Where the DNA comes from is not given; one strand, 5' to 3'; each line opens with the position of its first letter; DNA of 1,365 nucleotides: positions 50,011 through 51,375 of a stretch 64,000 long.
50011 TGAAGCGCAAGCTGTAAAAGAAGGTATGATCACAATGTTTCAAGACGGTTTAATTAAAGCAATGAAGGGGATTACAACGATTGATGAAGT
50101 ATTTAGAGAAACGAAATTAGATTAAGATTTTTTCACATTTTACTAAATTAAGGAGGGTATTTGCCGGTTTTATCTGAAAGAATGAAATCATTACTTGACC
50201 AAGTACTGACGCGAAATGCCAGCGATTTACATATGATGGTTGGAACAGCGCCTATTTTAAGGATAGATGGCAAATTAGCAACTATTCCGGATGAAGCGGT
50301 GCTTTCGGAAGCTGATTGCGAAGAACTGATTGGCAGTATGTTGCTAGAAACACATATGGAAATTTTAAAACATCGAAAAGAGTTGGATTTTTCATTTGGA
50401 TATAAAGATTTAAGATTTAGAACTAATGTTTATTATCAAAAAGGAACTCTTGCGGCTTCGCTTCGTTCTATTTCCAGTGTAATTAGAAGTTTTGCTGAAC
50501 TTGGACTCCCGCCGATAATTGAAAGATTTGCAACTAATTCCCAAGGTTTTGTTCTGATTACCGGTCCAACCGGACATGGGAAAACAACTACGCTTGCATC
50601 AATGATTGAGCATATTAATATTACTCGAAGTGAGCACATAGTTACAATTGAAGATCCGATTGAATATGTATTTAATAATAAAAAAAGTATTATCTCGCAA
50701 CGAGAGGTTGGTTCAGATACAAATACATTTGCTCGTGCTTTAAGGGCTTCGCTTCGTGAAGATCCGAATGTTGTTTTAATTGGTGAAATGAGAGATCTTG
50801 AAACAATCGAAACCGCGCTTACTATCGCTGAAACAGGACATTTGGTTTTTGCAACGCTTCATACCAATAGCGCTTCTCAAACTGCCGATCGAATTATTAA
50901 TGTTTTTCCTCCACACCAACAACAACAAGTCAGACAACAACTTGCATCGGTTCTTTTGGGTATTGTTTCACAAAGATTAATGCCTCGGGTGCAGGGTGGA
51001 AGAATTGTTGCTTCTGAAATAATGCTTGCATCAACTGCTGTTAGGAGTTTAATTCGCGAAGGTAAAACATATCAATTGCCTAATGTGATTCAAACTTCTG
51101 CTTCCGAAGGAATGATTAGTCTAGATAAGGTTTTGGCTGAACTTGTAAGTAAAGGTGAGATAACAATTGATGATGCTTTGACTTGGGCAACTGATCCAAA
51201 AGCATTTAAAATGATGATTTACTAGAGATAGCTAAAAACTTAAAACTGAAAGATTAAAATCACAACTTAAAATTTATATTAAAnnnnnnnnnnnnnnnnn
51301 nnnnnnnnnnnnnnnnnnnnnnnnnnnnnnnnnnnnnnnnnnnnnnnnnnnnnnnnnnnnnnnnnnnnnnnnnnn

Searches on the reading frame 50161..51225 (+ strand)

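Call 89: search_protein_families(library=pfam, proteins=[window:50161-51225:+], max_evalue=0.001)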
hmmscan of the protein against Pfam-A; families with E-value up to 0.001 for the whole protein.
window:50161-51225:+ (354 aa): 8 families
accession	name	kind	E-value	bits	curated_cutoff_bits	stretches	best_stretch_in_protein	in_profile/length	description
PF00437.27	T2SSE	-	1.6e-45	155.8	24.9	1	8-276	12-280/370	Type II/IV secretion system protein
PF13401.12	AAA_22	-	0.0002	22.1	27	1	127-173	4-33/130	AAA domain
PF13604.12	AAA_30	-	0.0002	21.6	27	1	120-259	10-133/191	AAA domain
PF13086.12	AAA_11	-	0.00022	21.5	27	1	122-231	11-112/257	AAA domain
PF04851.21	ResIII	-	0.00046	20.6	22.5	1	93-176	8-72/164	Type III restriction enzyme, res subunit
PF13191.12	AAA_16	-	0.00059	20.8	32.6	0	120-170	16-63/167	AAA ATPase domain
PF20720.3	nSTAND3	-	0.0007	19.8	27.2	0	126-171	15-61/155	Novel STAND NTPase 3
PF13245.12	AAA_19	-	0.00076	20.1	25.1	0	127-200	10-78/134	AAA domain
